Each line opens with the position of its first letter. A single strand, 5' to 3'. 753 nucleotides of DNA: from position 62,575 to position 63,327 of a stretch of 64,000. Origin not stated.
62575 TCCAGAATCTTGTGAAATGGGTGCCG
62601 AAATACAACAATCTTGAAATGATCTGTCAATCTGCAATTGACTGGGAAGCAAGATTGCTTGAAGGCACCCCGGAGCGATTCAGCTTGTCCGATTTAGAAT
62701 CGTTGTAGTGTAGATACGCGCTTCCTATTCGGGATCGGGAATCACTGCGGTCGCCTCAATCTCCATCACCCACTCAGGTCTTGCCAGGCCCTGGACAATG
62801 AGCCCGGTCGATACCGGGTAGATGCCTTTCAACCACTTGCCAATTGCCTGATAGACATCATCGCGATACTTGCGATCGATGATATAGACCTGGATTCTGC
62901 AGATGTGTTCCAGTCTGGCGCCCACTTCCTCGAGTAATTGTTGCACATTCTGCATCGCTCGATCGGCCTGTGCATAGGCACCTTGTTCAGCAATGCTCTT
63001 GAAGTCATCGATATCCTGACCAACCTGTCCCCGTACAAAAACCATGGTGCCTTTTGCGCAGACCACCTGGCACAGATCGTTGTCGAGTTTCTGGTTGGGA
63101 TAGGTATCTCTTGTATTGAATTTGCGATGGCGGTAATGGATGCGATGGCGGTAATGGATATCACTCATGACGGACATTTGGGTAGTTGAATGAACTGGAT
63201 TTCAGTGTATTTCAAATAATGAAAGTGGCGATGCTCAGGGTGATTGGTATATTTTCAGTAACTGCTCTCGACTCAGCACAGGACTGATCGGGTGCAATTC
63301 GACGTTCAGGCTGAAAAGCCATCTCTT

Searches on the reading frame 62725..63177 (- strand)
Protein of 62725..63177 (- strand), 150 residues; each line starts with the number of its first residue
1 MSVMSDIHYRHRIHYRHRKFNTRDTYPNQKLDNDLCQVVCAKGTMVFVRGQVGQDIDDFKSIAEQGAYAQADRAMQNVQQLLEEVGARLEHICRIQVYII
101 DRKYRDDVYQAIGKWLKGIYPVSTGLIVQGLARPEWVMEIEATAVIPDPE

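Call 49: search_protein_families(library=pfam, proteins=[window:62725-63177:-], max_evalue=0.01)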
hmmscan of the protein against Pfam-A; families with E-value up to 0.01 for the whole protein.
window:62725-63177:- (150 aa): 1 family
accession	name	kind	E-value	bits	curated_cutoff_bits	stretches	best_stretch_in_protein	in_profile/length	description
PF01042.26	Ribonuc_L-PSP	-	1e-16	61.5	27.3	1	37-146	13-121/121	Endoribonuclease L-PSP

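Call 54: find_homologous_proteins(query=window:62725-63177:-, max_evalue=1e-20)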
Query window:62725-63177:- (150 aa): 7986 proteins with E <= 1e-20 among 8000 candidates; the best 120 are listed.
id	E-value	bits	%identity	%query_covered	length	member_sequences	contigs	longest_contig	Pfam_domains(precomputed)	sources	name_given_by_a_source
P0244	1.2e-83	296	95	92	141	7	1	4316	PF01042.27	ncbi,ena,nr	ncbi:MAG: RidA family protein [Gammaproteobacteria bacterium]|nr:RidA family protein [Gammaproteobac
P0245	2.4e-79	282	91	92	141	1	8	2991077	PF01042.27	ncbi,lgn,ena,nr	ncbi:MAG: Rid family hydrolase [Gammaproteobacteria bacterium]|nr:Rid family hydrolase [Gammaproteob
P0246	3.3e-77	275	86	92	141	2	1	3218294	PF01042.27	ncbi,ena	-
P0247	2.2e-76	273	85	91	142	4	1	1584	PF01042.27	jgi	-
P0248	3.0e-76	272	85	91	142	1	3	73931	PF01042.27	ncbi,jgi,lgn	-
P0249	7.2e-76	271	87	91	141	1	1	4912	PF01042.27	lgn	-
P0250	2.3e-74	266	83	92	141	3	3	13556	PF01042.27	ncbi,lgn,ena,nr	ncbi:MAG: RidA family protein [Gammaproteobacteria bacterium]|nr:RidA family protein [Gammaproteobac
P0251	9.2e-74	264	86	91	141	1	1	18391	PF01042.27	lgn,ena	-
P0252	4.5e-72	259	85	91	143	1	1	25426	PF01042.27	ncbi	-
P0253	5.5e-72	258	83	91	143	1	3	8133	PF01042.27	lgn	-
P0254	2.0e-71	257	83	91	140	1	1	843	PF01042.27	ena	-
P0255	2.1e-71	256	84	91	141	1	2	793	PF01042.27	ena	-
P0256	2.3e-71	256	82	91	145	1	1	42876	PF01042.27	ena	-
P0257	3.1e-71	256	82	91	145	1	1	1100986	PF01042.27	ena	-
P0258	4.3e-71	255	82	91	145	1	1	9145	PF01042.27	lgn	-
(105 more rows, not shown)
